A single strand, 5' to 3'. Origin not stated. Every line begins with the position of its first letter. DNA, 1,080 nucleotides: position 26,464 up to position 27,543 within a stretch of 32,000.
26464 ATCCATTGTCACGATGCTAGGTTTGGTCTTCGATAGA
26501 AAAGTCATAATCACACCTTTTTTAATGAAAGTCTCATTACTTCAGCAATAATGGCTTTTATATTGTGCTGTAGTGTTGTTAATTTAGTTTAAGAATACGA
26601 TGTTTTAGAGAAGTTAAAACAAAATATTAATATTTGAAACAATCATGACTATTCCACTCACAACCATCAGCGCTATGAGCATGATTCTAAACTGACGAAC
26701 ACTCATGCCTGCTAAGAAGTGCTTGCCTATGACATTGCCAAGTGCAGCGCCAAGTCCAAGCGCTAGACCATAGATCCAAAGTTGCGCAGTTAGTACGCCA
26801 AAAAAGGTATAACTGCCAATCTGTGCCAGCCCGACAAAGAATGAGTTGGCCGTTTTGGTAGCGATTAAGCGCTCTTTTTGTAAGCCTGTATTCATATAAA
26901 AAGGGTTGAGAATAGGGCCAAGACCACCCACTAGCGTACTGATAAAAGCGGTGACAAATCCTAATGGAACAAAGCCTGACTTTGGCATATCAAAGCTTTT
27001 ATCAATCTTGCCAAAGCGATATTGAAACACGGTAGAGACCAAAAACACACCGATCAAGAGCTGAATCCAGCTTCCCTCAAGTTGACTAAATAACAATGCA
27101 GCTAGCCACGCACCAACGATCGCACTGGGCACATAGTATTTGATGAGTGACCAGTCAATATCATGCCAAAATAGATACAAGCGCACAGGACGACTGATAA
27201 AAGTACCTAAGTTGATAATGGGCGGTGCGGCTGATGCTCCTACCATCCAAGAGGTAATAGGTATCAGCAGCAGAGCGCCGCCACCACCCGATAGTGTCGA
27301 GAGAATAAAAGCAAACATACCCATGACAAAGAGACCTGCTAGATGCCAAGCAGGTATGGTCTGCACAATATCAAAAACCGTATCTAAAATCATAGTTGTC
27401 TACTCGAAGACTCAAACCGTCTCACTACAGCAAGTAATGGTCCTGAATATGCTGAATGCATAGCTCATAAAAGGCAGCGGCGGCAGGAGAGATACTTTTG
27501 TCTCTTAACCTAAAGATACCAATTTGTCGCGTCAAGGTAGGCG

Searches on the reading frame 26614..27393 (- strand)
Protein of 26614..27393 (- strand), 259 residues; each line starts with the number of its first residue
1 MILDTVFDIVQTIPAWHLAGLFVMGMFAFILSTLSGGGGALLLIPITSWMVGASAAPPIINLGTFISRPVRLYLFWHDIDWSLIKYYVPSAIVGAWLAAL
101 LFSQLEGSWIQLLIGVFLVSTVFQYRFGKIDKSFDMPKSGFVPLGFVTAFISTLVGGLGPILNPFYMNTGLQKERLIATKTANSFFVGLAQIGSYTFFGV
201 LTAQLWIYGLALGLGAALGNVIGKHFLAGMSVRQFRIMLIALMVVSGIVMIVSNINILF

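Call 4: search_protein_families(library=pfam, proteins=[window:26614-27393:-], max_evalue=1)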
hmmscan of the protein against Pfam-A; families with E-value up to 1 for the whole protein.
window:26614-27393:- (259 aa): 1 family
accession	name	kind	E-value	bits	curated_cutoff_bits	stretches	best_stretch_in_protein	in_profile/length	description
PF01925.25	TauE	-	2.2e-30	106.6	32.6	1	21-250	1-237/237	Sulfite exporter TauE/SafE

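Call 9: find_related_loci(query=window:26614-27393:-, collection=genome_contigs, flank=4000)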
Query window:26614-27393:- (259 aa) in genome_contigs; peptide patterns used: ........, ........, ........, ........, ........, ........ (x = any residue, [..] = any of these).
221 stretches matched a pattern; 130 encode a relative of the query (tblastn E <= 1e-3); the best 80 are kept; 80 distinct loci.
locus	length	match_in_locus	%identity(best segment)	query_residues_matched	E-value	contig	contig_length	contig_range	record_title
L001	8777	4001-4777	86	1-259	2e-140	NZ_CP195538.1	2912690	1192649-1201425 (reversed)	Psychrobacter sp. DM8 chromosome, complete genome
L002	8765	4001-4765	81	5-259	2e-140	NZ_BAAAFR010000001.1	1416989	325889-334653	Psychrobacter aestuarii strain JCM 16343 sequence01, whole genome shotgun sequence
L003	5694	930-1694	81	5-259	1e-138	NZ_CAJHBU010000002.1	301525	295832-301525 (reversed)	Psychrobacter vallis isolate Psychrobacter vallis CMS39, whole genome shotgun sequence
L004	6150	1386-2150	81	5-259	4e-138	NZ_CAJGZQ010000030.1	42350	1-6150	Psychrobacter immobilis isolate Psychrobacter immobilis 1617, whole genome shotgun sequence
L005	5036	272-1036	81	5-259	2e-138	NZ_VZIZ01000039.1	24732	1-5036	Psychrobacter nivimaris strain LAMA 639 contig39, whole genome shotgun sequence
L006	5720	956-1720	81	5-259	3e-138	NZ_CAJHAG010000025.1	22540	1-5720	Psychrobacter maritimus isolate Psychrobacter maritimus Pi2-20, whole genome shotgun sequence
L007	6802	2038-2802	81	5-259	4e-138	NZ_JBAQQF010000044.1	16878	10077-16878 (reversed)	MAG: Psychrobacter sp. isolate MFD10591_ilm_asm_bin16 k127_23143, whole genome shotgun sequence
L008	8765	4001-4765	81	5-259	4e-138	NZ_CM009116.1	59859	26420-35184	Psychrobacter sp. 4Dc plasmid unnamed2, whole genome shotgun sequence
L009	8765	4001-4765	79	5-259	1e-137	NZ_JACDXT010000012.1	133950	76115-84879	Psychrobacter sp. bablab_jr014 k141_378, whole genome shotgun sequence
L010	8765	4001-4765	80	5-259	2e-137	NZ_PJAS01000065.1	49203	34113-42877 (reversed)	Psychrobacter sp. 4Bb contig22, whole genome shotgun sequence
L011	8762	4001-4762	79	2-255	1e-134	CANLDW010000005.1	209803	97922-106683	uncultured Psychrobacter sp. isolate 2-645A-Z.fasta genome assembly, contig: NODE_5, whole genome shotgun sequence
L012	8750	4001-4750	80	6-255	6e-134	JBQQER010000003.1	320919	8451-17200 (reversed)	Psychrobacter sp. 1Y11 NODE_3_length_320919_cov_1808.882425, whole genome shotgun sequence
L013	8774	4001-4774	74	2-259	3e-133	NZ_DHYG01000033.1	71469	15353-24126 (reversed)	MAG: Psychrobacter sp. UBA5136 UBA5136_contig_95, whole genome shotgun sequence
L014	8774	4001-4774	76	2-259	1e-132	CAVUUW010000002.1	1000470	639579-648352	MAG: uncultured Gammaproteobacteria bacterium isolate MFD05684.bin.1.110 genome assembly, contig: contig_44766, whole ge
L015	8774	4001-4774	75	2-259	2e-131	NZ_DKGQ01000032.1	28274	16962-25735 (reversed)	MAG: Psychrobacter sp. UBA6766 UBA6766_contig_248, whole genome shotgun sequence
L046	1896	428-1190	76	6-259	5e-106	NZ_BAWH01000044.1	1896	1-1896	Psychrobacter sp. JCM 18901, whole genome shotgun sequence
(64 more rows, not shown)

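Call 21: find_homologous_proteins(query=window:26614-27393:-, max_evalue=1e-60)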
Query window:26614-27393:- (259 aa): 724 proteins with E <= 1e-60 among 5828 candidates; the best 120 are listed.
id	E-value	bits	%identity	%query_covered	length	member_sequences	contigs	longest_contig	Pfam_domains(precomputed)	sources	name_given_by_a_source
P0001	1.9e-160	550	100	100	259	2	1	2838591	PF01925.26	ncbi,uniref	ncbi:sulfite exporter TauE/SafE family protein [Psychrobacter sp. DM4]|uniref:sulfite exporter TauE/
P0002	1.8e-142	491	86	100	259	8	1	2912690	PF01925.26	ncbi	-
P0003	3.4e-133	461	81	98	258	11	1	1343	PF01925.26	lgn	-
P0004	1.1e-132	459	81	97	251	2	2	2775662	PF01925.26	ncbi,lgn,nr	ncbi:sulfite exporter TauE/SafE family protein [Psychrobacter aestuarii]|nr:sulfite exporter TauE/Sa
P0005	1.0e-131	456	79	98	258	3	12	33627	PF01925.26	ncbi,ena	-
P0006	1.3e-131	456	80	98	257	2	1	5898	PF01925.26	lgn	-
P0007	2.5e-131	455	79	98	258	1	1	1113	PF01925.26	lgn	-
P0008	1.5e-130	452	79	98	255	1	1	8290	PF01925.26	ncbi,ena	-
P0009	2.9e-130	451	78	99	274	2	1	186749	PF01925.26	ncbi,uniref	ncbi:sulfite exporter TauE/SafE family protein [Psychrobacter sp. 1U2]|uniref:sulfite exporter TauE/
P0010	4.3e-130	451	79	98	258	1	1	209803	PF01925.26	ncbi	-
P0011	5.7e-130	450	81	97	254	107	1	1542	PF01925.26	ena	-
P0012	5.8e-130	450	79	98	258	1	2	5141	PF01925.26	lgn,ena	-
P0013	8.8e-130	450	80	97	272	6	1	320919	PF01925.26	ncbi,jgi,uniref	ncbi:sulfite exporter TauE/SafE family protein [Psychrobacter sp. 1Y11]|uniref:sulfite exporter TauE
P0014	6.0e-129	447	79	98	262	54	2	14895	PF01925.26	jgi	-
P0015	9.2e-128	443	78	98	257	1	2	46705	PF01925.26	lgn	-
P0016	1.3e-127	443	76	98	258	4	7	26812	PF01925.26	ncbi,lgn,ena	-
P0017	1.5e-127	443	78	100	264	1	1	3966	PF01925.26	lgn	-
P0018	3.7e-127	441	77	98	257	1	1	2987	PF01925.26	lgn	-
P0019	1.3e-126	440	78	98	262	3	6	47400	PF01925.26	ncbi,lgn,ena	-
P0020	2.7e-126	438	75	99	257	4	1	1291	PF01925.26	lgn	-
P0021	3.1e-126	438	77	97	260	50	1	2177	PF01925.26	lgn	-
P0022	3.7e-126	438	75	100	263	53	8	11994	PF01925.26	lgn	-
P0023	9.4e-126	437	74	99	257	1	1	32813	PF01925.26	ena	-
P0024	9.5e-126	437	75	99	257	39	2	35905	PF01925.26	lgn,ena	-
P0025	1.3e-125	436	75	99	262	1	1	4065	PF01925.26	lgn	-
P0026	1.9e-125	436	76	100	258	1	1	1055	PF01925.26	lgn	-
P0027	1.9e-125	436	74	99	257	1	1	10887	PF01925.26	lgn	-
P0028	2.2e-125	435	74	99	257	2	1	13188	PF01925.26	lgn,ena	-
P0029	7.5e-125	434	76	97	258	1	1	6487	PF01925.26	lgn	-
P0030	1.3e-124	433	74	99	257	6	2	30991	PF01925.26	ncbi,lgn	-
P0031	1.3e-124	433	75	97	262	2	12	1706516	PF01925.26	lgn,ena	-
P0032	1.4e-124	433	73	99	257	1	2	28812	PF01925.26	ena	-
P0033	1.6e-124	433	74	99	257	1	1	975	PF01925.26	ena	-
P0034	1.6e-124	433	72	99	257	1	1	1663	PF01925.26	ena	-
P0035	1.7e-124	432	72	99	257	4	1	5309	PF01925.26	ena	-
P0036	2.0e-124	432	74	100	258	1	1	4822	PF01925.26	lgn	-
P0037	2.2e-124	432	74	99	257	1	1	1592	PF01925.26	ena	-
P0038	3.1e-124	432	73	99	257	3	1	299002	PF01925.26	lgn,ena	-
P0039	5.6e-124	431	73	99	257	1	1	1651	PF01925.26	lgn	-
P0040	7.4e-124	430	74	99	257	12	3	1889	PF01925.26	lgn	-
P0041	7.9e-124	430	73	99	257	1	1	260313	PF01925.26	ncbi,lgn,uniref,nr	ncbi:sulfite exporter TauE/SafE family protein [Psychrobacter immobilis]|uniref:sulfite exporter Tau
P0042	9.1e-124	430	72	99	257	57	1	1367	PF01925.26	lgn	-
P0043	1.1e-123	430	72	99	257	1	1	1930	PF01925.26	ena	-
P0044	1.6e-123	429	75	97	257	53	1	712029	PF01925.26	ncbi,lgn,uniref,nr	ncbi:sulfite exporter TauE/SafE family protein [Psychrobacter maritimus]|uniref:sulfite exporter Tau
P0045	2.3e-123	429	75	97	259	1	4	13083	PF01925.26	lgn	-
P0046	3.3e-123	428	76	96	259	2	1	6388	PF01925.26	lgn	-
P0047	3.7e-123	428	73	100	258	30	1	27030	PF01925.26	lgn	-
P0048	3.9e-123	428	74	98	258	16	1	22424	PF01925.26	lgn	-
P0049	4.3e-123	428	75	99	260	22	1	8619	PF01925.26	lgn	-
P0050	5.6e-123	428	72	99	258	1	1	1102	PF01925.26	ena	-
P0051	5.7e-123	428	73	99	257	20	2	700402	PF01925.26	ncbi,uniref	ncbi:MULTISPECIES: sulfite exporter TauE/SafE family protein [unclassified Psychrobacter]|uniref:sul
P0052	7.7e-123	427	73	99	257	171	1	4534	PF01925.26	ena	-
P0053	1.0e-122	427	73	98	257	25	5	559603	PF01925.26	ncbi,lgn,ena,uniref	ncbi:sulfite exporter TauE/SafE family protein [Psychrobacter aquimaris]|uniref:sulfite exporter Tau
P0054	1.0e-122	427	73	99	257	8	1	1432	PF01925.26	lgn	-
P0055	2.0e-122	426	73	99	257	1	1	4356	PF01925.26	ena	-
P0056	2.9e-122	425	72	99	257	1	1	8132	PF01925.26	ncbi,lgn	-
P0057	3.2e-122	425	74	97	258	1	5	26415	PF01925.26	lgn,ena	-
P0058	5.6e-122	424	74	99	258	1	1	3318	PF01925.26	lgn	-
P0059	1.0e-121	423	72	99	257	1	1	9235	PF01925.26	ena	-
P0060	1.0e-121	423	74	97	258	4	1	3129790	PF01925.26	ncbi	ncbi:sulfite exporter TauE/SafE family protein [Psychrobacter raelei]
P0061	2.0e-121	422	72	99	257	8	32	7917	PF01925.26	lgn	-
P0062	2.1e-121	422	71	99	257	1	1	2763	PF01925.26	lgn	-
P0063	3.7e-121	422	72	99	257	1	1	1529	PF01925.26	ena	-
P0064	4.8e-121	421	73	100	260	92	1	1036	PF01925.26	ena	-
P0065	6.6e-121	421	71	99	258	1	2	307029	PF01925.26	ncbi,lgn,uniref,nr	ncbi:sulfite exporter TauE/SafE family protein [Psychrobacter lutiphocae]|uniref:sulfite exporter Ta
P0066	7.6e-121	421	71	98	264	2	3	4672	PF01925.26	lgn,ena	-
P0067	1.0e-120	420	73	98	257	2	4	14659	PF01925.26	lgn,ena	-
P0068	1.1e-120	420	73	98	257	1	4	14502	PF01925.26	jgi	-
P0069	1.3e-120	420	75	97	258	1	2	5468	PF01925.26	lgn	-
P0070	1.6e-120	419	73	98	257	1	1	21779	PF01925.26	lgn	-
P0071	1.9e-120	419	72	100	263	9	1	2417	PF01925.26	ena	-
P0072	3.5e-120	418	73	98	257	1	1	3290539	PF01925.26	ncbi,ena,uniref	ncbi:sulfite exporter TauE/SafE family protein [Psychrobacter sp. ER1]|uniref:sulfite exporter TauE/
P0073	3.7e-120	418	73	98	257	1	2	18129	PF01925.26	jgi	jgi:hypothetical protein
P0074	4.4e-120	418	73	98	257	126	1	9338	PF01925.26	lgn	-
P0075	1.5e-119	416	73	98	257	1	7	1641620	PF01925.26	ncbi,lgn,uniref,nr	ncbi:sulfite exporter TauE/SafE family protein [Psychrobacter proteolyticus]|uniref:sulfite exporter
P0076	1.6e-119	416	73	98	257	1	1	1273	PF01925.26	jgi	jgi:uncharacterized protein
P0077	1.9e-119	416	72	98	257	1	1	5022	PF01925.26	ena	-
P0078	2.0e-119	416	72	98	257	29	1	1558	PF01925.26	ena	-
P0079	2.4e-119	416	72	98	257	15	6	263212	PF01925.26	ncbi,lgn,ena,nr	ncbi:sulfite exporter TauE/SafE family protein [Psychrobacter sp. UBA2514]|nr:sulfite exporter TauE/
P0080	1.1e-118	413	72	98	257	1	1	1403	PF01925.26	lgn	-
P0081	1.3e-118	413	73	97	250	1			PF01925.26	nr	nr:sulfite exporter TauE/SafE family protein [Psychrobacter sp. Ps2]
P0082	1.7e-118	413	72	98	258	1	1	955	PF01925.26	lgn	-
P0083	3.9e-118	412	73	97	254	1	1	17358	PF01925.26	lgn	-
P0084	4.7e-118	411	70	98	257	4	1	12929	PF01925.26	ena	-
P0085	1.6e-117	410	72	97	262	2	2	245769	PF01925.26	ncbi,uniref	ncbi:sulfite exporter TauE/SafE family protein [uncultured Psychrobacter sp.]|uniref:sulfite exporte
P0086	4.9e-117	408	69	99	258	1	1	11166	PF01925.26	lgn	-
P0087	5.3e-117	408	72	92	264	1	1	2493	PF01925.26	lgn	-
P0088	2.0e-116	406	69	98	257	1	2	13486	PF01925.26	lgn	-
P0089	1.7e-115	403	70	98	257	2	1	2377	PF01925.26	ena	-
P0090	2.7e-114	399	74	94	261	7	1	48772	PF01925.26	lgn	-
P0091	1.4e-113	397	72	93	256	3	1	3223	PF01925.26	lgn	-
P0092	2.5e-113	396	70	94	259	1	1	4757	PF01925.26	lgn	-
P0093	1.5e-112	393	68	98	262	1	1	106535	PF01925.26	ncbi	-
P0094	2.5e-112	393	68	98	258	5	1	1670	PF01925.26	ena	-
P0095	4.6e-112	392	69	94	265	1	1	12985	PF01925.26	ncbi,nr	ncbi:MAG: sulfite exporter TauE/SafE family protein [Psychrobacter sp.]|nr:sulfite exporter TauE/Saf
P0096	8.2e-111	388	70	92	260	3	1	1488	PF01925.26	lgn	-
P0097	8.9e-111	388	71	94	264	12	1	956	PF01925.26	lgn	-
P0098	3.0e-110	386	67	100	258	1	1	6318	PF01925.26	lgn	-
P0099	3.2e-110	386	71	93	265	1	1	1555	PF01925.26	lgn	-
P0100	3.4e-109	382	70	94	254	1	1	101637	PF01925.26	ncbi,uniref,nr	ncbi:sulfite exporter TauE/SafE family protein [Psychrobacter sp. I-STPA6b]|uniref:sulfite exporter 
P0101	9.5e-109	381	68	99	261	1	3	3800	PF01925.26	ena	-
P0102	2.8e-108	379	66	99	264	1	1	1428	PF01925.26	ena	-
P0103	8.2e-108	378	67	97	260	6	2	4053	PF01925.26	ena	-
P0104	2.4e-106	373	68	94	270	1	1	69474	PF01925.26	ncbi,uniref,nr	ncbi:sulfite exporter TauE/SafE family protein [Psychrobacter sp. I-STPA10]|uniref:sulfite exporter 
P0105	3.8e-106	372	71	93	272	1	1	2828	PF01925.26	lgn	-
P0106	6.3e-105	368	65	98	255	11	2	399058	PF01925.26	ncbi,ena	-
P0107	2.8e-95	337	62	100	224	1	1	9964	PF01925.26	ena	-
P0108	3.6e-94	333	64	98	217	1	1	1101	PF01925.26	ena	-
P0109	3.2e-91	323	60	90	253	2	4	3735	PF01925.26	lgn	-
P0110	1.5e-90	321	58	96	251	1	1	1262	PF01925.26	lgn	-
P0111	1.6e-90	321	58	96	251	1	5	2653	PF01925.26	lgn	-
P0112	1.7e-90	321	58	96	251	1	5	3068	PF01925.26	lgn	-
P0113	2.2e-90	321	58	96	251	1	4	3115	PF01925.26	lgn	-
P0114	2.8e-90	320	56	97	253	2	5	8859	PF01925.26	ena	-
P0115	4.9e-90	320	58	96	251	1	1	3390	PF01925.26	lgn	-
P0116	5.5e-90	319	58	96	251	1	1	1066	PF01925.26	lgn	-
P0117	5.8e-90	319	58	96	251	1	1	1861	PF01925.26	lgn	-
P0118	6.8e-90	319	59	90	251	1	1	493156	PF01925.26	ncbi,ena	-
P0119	7.8e-90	319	57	96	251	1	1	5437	PF01925.26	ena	-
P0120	8.6e-90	319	58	91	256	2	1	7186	PF01925.26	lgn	-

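Call 22: find_encoding_contigs(protein=P0001, flank=4000, max_places=6)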
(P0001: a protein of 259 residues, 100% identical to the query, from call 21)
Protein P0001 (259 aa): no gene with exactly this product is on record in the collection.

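Call 23: list_cluster_members(proteins=[P0001, P0002])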
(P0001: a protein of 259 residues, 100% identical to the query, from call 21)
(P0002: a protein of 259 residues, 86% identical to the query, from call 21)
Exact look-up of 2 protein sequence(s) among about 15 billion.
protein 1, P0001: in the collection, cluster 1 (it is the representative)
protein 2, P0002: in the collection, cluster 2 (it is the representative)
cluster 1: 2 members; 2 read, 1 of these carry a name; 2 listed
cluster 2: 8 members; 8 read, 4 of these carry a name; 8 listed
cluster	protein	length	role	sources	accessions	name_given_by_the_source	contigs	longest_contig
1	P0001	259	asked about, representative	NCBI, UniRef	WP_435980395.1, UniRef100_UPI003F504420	sulfite exporter TauE/SafE family protein [Psychrobacter sp. DM4] | sulfite exporter TauE/SafE family protein n=1 Tax=Psychrobacter sp. DM4 TaxID=3440637 ...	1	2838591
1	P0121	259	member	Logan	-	-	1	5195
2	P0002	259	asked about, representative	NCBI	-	-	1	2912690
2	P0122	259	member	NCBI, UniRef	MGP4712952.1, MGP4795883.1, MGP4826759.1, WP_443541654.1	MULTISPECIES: sulfite exporter TauE/SafE family protein [unclassified Psychrobacter] | sulfite exporter TauE/SafE family protein n=1 Tax=unclassified Psychrobacter TaxID=196806 ...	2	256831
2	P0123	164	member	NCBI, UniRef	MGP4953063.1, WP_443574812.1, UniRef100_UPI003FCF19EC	TSUP family transporter, partial [Psychrobacter sp. T6-1] | TSUP family transporter n=1 Tax=Psychrobacter sp. T6-1 TaxID=3457447 RepID=UPI003FCF19EC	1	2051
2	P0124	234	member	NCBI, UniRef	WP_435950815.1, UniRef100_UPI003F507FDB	sulfite exporter TauE/SafE family protein [Psychrobacter sp. DM8] | sulfite exporter TauE/SafE family protein n=1 Tax=Psychrobacter sp. DM8 TaxID=3440636 ...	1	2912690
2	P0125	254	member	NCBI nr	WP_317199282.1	sulfite exporter TauE/SafE family protein [uncultured Psychrobacter sp.]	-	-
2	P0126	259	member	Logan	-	-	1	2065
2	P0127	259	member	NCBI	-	-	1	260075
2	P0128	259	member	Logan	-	-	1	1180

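Call 24: find_encoding_contigs(protein=P0121, flank=4000)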
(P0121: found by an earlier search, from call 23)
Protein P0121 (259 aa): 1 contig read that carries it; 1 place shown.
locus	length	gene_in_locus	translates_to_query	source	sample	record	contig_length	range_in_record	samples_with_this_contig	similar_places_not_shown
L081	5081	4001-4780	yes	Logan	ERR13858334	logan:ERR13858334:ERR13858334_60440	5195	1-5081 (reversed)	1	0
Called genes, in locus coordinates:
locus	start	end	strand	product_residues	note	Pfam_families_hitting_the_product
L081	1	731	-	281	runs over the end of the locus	?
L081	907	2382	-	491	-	PF00171:Aldedh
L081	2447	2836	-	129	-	PF01042:Ribonuc_L-PSP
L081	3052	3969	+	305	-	PF00126:HTH_1, PF03466:LysR_substrate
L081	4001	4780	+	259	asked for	PF01925:TauE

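Call 25: find_encoding_contigs(protein=P0122, flank=4000)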
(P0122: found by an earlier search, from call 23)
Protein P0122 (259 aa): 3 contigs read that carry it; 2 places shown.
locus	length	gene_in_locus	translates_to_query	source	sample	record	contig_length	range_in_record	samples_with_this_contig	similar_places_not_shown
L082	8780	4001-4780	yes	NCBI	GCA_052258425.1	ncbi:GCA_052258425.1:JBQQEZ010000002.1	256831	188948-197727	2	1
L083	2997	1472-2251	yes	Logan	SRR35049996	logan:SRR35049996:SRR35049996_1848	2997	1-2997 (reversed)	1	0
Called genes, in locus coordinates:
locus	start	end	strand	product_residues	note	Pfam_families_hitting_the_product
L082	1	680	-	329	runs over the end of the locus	PF01244:Peptidase_M19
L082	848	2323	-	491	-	PF00171:Aldedh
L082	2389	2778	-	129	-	PF01042:Ribonuc_L-PSP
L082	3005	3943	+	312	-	PF00126:HTH_1, PF03466:LysR_substrate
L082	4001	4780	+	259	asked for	PF01925:TauE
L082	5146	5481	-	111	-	PF06942:GlpM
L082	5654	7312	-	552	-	PF02776:TPP_enzyme_N, PF00205:TPP_enzyme_M, PF02775:TPP_enzyme_C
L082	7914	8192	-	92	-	PF13616:Rotamase_3, PF00639:Rotamase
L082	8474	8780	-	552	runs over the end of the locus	PF18158:AidB_N, PF02770:Acyl-CoA_dh_M, PF00441:Acyl-CoA_dh_1, PF08028:Acyl-CoA_dh_2 (weak)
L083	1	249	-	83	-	?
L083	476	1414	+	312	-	PF00126:HTH_1, PF03466:LysR_substrate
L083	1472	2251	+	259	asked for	PF01925:TauE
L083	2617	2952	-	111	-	PF06942:GlpM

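Call 26: find_encoding_contigs(protein=P0127, flank=4000)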
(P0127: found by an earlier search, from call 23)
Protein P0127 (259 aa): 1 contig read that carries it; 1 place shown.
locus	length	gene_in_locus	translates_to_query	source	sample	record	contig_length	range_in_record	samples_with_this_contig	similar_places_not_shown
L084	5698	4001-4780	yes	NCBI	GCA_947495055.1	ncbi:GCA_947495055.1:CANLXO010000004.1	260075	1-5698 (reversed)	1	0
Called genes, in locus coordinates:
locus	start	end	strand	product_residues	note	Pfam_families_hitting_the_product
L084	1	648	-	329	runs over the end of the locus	PF01244:Peptidase_M19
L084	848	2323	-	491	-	PF00171:Aldedh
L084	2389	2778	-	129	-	PF01042:Ribonuc_L-PSP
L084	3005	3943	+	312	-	PF00126:HTH_1, PF03466:LysR_substrate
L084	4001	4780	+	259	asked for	PF01925:TauE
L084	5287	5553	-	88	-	-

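Call 36: search_protein_families(library=ncbifam, proteins=[window:26614-27393:-], max_evalue=0.00001)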
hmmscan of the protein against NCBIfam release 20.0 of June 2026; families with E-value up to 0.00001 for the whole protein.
window:26614-27393:- (259 aa): 0 families

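Call 49: find_encoding_contigs(protein=P0126, flank=3000)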
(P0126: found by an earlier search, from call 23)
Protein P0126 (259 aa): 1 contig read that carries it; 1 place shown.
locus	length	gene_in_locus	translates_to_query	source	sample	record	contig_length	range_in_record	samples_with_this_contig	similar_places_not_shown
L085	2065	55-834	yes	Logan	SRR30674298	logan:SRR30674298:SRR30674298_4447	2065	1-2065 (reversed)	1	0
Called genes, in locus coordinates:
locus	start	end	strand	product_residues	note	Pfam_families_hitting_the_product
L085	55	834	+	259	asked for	PF01925:TauE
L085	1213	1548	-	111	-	PF06942:GlpM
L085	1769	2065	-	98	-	?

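Call 50: find_encoding_contigs(protein=P0128, flank=3000)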
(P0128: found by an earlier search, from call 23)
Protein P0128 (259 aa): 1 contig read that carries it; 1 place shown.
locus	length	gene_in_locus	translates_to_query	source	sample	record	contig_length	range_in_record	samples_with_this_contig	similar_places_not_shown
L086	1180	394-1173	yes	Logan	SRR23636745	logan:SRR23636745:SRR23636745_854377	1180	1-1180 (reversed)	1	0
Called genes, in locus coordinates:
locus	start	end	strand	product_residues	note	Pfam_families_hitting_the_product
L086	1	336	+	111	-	?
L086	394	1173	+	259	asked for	PF01925:TauE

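Call 51: find_encoding_contigs(protein=P0006, flank=3000)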
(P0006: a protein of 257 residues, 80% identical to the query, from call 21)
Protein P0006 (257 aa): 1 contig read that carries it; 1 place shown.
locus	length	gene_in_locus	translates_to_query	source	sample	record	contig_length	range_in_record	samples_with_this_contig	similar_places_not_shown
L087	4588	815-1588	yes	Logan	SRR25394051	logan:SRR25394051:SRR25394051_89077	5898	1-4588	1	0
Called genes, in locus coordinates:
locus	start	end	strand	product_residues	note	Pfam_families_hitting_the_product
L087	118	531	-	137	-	PF03061:4HBT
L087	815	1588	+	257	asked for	PF01925:TauE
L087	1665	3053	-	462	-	PF00753:Lactamase_B, PF00581:Rhodanese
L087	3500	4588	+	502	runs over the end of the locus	PF13396:PLDc_N (weak), PF13091:PLDc_2, PF00614:PLDc (faint), PF13091:PLDc_2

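Call 52: find_encoding_contigs(protein=P0008, flank=3000)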
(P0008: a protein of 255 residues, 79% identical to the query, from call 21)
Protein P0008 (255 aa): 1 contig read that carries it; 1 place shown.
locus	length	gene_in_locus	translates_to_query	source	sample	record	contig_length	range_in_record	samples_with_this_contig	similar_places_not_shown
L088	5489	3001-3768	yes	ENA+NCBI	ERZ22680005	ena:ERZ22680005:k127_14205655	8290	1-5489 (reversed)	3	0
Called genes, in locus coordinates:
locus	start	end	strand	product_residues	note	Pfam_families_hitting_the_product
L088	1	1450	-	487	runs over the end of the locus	PF00171:Aldedh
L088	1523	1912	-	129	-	PF01042:Ribonuc_L-PSP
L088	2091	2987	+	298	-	PF00126:HTH_1, PF03466:LysR_substrate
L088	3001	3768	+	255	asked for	PF01925:TauE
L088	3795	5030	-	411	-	PF05762:VWA_CoxE (weak)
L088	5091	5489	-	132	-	?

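Call 63: search_protein_families(library=pfam, proteins=[L001:5286-6353:-, L001:6364-8433:-, L084:5287-5553:-, L001:3005-3943:+], max_evalue=0.001)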
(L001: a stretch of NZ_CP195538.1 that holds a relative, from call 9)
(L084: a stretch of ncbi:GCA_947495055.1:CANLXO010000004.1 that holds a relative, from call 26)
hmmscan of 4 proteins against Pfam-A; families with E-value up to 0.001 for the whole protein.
L001:5286-6353:- (355 aa): 1 family
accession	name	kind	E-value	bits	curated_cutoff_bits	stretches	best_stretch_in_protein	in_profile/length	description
PF20455.3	DUF6708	-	9.3e-05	22.7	27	1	109-229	3-134/200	Family of unknown function (DUF6708)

L001:6364-8433:- (689 aa): 0 families

L084:5287-5553:- (88 aa): 0 families

L001:3005-3943:+ (312 aa): 2 families
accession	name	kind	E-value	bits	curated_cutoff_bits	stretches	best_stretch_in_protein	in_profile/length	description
PF03466.25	LysR_substrate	-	2.5e-32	112.4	28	1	86-304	2-207/209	LysR substrate binding domain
PF00126.33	HTH_1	-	2.1e-15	56.8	26.6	1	3-61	1-60/60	Bacterial regulatory helix-turn-helix protein, lysR family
